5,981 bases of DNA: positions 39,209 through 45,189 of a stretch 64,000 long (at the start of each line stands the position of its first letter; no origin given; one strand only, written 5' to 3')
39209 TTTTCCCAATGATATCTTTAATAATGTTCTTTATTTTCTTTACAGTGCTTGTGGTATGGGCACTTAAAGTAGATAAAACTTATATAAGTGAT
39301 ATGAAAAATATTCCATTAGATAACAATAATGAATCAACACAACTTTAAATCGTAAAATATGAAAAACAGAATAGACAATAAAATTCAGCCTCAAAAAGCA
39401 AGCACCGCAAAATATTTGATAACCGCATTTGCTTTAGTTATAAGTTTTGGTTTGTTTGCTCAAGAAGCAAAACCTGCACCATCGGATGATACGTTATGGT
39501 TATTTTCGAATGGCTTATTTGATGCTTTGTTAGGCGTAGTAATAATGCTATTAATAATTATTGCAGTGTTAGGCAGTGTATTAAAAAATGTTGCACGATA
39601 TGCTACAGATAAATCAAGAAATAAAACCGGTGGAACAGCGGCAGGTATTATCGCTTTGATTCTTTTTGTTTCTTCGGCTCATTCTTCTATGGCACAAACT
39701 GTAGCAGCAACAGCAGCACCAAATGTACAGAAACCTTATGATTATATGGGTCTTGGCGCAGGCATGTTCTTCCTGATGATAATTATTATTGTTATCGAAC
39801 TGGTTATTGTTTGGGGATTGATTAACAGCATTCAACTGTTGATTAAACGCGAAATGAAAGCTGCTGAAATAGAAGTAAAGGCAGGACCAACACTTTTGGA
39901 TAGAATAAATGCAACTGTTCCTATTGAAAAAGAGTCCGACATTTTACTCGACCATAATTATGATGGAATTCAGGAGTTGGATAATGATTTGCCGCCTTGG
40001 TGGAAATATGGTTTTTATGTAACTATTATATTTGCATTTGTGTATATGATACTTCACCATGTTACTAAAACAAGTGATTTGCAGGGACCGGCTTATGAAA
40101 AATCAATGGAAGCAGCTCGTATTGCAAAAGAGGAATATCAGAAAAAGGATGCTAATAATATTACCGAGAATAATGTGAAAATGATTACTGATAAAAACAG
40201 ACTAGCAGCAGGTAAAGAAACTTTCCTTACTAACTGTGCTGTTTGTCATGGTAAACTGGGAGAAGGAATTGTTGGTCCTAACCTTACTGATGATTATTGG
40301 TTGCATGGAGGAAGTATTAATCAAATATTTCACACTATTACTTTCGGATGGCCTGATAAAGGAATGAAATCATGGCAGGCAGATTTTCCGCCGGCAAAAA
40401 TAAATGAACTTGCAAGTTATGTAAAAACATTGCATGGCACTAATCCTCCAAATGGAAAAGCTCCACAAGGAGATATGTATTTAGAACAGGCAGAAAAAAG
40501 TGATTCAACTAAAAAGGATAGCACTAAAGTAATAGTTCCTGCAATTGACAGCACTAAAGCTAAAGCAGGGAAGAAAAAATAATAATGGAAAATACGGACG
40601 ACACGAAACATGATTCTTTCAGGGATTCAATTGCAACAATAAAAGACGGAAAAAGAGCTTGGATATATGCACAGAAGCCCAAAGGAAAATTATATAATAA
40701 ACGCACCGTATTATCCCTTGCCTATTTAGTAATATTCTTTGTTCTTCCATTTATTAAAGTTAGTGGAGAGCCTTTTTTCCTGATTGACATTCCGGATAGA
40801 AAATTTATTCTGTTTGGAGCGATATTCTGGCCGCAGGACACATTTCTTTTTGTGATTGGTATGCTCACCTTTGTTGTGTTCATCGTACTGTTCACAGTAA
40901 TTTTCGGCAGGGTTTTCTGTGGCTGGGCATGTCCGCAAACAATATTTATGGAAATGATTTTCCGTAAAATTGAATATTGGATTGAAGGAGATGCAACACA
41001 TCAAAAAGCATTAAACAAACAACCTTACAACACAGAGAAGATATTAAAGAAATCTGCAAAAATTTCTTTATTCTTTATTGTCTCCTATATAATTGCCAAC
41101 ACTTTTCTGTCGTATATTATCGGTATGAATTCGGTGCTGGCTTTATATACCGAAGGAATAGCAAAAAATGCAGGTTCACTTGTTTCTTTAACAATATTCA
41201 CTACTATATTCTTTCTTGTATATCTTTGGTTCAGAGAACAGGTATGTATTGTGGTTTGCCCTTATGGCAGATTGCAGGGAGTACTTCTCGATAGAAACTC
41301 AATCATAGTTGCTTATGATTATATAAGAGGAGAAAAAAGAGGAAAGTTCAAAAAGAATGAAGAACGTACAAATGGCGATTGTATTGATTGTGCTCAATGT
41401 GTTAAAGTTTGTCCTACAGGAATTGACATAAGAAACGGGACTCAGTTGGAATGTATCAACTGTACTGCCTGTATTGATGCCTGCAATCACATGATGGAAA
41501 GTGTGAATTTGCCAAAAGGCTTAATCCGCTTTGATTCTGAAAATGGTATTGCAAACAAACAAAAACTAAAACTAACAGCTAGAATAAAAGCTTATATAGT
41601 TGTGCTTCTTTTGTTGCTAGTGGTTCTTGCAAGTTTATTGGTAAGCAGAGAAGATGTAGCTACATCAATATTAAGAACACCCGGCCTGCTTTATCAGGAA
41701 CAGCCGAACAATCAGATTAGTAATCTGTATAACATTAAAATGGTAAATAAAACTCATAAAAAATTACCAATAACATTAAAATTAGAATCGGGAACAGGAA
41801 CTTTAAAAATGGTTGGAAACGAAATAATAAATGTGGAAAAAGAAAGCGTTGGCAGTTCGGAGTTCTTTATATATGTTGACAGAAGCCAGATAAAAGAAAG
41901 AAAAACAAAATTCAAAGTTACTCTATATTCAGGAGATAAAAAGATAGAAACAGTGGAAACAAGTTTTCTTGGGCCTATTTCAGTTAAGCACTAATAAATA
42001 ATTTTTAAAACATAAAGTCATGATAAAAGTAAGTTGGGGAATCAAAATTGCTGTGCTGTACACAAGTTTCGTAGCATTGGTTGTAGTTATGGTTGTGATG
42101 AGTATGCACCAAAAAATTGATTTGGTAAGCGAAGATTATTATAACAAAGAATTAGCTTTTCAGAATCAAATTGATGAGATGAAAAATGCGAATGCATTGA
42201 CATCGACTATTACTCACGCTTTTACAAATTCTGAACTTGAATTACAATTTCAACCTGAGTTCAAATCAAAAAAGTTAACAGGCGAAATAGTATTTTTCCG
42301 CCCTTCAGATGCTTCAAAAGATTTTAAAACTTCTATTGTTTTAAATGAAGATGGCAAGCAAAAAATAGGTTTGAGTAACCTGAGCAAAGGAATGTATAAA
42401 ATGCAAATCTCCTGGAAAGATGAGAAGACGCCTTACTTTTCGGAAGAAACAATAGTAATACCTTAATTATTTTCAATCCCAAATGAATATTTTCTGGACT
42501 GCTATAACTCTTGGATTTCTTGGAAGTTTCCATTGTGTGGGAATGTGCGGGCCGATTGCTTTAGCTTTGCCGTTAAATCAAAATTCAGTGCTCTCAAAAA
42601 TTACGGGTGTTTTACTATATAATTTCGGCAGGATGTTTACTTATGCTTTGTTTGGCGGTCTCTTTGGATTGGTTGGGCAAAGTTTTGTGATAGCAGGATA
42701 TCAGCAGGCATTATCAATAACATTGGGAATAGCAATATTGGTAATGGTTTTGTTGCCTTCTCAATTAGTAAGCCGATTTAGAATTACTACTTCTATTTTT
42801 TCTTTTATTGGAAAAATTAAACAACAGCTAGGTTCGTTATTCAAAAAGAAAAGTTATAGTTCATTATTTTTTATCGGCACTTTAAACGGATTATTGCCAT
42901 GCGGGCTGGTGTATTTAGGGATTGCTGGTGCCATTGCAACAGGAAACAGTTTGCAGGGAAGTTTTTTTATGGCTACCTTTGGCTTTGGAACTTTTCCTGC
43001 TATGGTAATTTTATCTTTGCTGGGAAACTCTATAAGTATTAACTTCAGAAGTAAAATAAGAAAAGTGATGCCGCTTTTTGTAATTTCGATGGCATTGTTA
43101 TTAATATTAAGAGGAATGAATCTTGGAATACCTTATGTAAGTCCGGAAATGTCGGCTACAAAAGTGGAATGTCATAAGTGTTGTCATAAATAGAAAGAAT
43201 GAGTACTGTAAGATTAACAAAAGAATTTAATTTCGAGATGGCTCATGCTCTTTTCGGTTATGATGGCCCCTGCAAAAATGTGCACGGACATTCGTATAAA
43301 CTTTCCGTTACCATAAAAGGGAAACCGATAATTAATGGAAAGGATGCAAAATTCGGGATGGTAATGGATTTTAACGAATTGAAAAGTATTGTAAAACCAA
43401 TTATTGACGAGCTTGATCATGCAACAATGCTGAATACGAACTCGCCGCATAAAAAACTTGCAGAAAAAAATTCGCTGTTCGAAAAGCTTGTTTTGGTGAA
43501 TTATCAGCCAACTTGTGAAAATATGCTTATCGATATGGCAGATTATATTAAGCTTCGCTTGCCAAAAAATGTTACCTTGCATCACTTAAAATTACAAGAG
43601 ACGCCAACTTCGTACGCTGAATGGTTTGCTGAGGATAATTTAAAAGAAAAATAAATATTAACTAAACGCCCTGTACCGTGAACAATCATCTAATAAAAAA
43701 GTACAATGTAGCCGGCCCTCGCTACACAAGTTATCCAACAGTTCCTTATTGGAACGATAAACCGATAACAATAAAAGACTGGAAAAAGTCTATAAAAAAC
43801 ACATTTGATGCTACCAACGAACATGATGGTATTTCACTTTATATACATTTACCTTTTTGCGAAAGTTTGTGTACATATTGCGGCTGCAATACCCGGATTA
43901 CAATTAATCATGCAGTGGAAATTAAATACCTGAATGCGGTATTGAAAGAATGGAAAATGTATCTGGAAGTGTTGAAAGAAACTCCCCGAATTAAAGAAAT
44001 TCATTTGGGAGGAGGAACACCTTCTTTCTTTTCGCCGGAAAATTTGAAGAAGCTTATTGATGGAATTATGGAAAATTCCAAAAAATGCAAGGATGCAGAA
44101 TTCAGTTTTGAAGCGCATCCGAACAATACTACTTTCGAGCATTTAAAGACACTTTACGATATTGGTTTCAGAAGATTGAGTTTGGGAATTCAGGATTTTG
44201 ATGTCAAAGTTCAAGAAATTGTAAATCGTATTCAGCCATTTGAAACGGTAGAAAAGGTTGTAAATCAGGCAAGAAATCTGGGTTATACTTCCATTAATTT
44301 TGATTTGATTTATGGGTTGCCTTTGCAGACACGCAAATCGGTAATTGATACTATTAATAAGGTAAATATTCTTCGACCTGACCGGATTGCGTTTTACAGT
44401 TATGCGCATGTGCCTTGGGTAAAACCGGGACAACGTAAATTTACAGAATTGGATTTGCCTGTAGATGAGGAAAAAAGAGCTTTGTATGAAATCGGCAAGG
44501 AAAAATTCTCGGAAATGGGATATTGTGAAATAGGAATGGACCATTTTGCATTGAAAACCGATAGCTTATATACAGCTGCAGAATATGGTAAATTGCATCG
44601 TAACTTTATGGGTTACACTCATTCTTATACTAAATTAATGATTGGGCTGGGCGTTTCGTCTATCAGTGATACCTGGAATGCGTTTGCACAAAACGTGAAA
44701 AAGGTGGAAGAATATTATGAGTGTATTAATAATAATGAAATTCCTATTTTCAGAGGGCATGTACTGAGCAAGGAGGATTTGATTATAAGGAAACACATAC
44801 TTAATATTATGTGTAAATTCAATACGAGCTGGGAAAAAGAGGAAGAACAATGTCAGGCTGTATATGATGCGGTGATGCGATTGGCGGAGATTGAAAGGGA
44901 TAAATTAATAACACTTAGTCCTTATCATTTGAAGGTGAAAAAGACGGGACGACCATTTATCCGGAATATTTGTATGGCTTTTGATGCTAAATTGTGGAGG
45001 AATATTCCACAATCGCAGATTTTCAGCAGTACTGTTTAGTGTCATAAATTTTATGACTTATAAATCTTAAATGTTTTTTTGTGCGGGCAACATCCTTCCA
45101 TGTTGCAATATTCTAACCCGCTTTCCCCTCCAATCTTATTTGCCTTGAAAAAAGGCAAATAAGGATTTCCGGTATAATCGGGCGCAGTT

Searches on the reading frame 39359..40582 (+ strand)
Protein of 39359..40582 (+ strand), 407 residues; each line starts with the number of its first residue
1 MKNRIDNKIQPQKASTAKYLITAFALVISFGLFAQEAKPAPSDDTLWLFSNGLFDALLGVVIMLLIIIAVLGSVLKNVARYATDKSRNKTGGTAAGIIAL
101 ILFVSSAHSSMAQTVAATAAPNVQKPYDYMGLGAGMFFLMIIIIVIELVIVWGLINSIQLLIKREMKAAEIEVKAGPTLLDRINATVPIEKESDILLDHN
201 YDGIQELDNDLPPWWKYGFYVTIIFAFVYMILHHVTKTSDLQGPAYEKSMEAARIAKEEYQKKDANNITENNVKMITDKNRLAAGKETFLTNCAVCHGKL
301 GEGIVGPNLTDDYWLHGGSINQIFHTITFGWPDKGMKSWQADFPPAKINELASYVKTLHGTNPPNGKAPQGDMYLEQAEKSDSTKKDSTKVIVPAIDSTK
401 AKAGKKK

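Call 86: search_protein_families(library=pfam, proteins=[window:39359-40582:+], max_evalue=0.0001)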
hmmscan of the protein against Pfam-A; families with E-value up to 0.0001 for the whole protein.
window:39359-40582:+ (407 aa): 3 families
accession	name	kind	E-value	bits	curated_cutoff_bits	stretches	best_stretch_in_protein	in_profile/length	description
PF14715.11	FixP_N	-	7.1e-20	70.9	24.9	1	194-238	2-46/48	N-terminal domain of cytochrome oxidase-cbb3, FixP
PF13442.11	Cytochrome_CBB3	-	3.5e-11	43.7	27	1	281-355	2-68/68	Cytochrome C oxidase, cbb3-type, subunit III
PF00034.26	Cytochrom_C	-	1.2e-06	30.2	21.3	1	283-358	2-89/90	Cytochrome c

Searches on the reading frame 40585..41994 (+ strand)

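Call 86: search_protein_families(library=pfam, proteins=[window:40585-41994:+], max_evalue=0.0001)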
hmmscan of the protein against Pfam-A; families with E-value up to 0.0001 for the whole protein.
window:40585-41994:+ (469 aa): 10 families
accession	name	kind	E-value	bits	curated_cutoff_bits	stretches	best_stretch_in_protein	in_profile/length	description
PF13746.11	Fer4_18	-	6.5e-40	136.3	27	1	216-319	1-114/114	4Fe-4S dicluster domain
PF11614.14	FixG_C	-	2e-20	73.6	25.6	1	351-464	4-119/119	IG-like fold at C-terminal of FixG, putative oxidoreductase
PF12801.12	Fer4_5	-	4.2e-12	46.3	22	1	91-128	3-40/48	4Fe-4S binding domain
PF12838.12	Fer4_7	-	1.8e-09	38.4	27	1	220-280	7-52/52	4Fe-4S dicluster domain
PF13187.11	Fer4_9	-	4.4e-09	36.7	27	1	221-279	8-50/52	4Fe-4S dicluster domain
PF13484.11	Fer4_16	-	8.2e-09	36.6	30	1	220-278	7-65/66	4Fe-4S double cluster binding domain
PF13534.11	Fer4_17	-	1.6e-07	32.2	22.2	0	220-281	7-61/61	4Fe-4S dicluster domain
PF13183.11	Fer4_8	-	6.6e-07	30.2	27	0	220-280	10-68/68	4Fe-4S dicluster domain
PF13237.11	Fer4_10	-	8.4e-07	29.3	25.5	0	220-277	14-53/53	4Fe-4S dicluster domain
PF12800.12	Fer4_4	-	3.3e-05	24.3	24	0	265-279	3-17/17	4Fe-4S binding domain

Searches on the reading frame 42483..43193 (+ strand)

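Call 86: search_protein_families(library=pfam, proteins=[window:42483-43193:+], max_evalue=0.0001)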
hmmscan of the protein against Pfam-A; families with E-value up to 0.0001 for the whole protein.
window:42483-43193:+ (236 aa): 1 family
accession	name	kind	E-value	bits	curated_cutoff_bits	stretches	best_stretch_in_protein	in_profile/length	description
PF13386.12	DsbD_2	-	2.8e-47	161.7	24.9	1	6-205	1-198/199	Cytochrome C biogenesis protein transmembrane region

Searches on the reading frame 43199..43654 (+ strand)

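Call 56: search_protein_families(library=pfam, proteins=[window:43199-43654:+], max_evalue=0.001)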
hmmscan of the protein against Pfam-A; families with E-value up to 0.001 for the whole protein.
window:43199-43654:+ (151 aa): 1 family
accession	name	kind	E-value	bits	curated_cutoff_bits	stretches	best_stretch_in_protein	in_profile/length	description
PF01242.24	PTPS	-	6.4e-31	107.3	22.4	1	6-142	2-118/121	6-pyruvoyl tetrahydropterin synthase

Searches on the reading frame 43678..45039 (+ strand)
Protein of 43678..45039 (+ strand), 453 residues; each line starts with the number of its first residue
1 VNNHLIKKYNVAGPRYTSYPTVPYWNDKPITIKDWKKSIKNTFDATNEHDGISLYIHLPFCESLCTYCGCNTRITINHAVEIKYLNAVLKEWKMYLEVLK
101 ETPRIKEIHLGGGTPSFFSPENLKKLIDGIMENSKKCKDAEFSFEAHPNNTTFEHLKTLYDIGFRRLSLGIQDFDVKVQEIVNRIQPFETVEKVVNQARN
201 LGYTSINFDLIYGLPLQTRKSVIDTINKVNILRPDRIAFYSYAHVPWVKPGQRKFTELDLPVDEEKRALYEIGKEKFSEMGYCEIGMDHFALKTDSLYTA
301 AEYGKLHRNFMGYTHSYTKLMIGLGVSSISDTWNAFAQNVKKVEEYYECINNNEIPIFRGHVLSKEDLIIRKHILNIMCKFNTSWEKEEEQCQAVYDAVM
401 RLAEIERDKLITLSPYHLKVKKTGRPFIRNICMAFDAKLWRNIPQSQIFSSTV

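Call 56: search_protein_families(library=pfam, proteins=[window:43678-45039:+], max_evalue=0.001)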
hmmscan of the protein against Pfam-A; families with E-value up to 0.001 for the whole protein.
window:43678-45039:+ (453 aa): 1 family
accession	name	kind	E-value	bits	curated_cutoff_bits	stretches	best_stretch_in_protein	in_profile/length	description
PF04055.27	Radical_SAM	-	4.5e-21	76.2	29.5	1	55-228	1-165/166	Radical SAM superfamily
